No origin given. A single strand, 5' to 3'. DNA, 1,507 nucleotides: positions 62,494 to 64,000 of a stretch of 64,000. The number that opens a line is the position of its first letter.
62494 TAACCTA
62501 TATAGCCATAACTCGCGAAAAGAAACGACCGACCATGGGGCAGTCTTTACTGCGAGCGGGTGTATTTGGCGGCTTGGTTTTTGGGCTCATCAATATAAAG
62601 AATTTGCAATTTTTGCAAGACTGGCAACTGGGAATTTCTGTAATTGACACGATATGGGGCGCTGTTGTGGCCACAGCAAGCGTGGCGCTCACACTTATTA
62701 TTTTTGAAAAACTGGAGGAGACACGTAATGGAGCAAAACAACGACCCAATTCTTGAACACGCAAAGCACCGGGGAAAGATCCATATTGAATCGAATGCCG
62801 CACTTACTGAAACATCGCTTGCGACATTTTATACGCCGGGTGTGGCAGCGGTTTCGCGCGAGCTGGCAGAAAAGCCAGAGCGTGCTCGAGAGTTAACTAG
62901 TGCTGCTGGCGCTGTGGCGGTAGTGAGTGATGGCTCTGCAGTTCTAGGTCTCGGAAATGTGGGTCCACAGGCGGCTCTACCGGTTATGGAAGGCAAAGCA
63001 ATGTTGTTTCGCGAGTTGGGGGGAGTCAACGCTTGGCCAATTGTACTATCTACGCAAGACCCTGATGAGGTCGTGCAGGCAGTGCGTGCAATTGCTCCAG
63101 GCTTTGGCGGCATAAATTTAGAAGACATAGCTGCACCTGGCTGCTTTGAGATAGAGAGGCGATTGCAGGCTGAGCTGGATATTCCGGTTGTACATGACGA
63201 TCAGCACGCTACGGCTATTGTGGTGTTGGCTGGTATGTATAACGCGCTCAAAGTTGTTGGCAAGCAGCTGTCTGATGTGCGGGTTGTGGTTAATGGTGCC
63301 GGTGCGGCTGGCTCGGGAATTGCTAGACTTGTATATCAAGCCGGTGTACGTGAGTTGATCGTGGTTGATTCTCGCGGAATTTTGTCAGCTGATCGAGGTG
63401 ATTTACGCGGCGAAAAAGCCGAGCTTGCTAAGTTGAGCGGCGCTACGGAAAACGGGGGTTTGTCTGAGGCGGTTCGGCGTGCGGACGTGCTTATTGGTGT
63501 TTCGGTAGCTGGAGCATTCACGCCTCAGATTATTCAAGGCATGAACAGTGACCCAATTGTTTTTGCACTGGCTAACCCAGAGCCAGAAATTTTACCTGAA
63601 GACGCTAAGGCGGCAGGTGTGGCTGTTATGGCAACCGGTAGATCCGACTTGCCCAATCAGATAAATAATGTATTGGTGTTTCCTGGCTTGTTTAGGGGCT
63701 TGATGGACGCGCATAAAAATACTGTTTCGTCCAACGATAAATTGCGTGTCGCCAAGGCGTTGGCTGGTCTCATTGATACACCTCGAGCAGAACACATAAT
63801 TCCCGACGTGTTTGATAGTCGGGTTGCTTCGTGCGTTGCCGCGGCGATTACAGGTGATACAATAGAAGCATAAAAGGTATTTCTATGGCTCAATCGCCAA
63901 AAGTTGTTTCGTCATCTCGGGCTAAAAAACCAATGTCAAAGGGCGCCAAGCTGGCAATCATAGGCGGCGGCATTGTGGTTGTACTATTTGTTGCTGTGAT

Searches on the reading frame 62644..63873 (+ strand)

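Call 4: search_protein_families(library=pfam, proteins=[window:62644-63873:+], max_evalue=0.01)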
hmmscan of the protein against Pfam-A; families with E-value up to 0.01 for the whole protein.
window:62644-63873:+ (409 aa): 4 families
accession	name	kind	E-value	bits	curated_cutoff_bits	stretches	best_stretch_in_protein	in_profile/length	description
PF03949.21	Malic_M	-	7.2e-29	101.3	23.5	1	189-401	3-252/258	Malic enzyme, NAD binding domain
PF00390.24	malic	-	2.1e-25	90.1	23.1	1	56-175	17-182/182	Malic enzyme, N-terminal domain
PF00208.27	ELFV_dehydrog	-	1.7e-05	25.1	23.4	1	184-266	4-84/241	Glutamate/Leucine/Phenylalanine/Valine dehydrogenase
PF00899.27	ThiF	-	2.3e-05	24.1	28.1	1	207-243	16-52/238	ThiF family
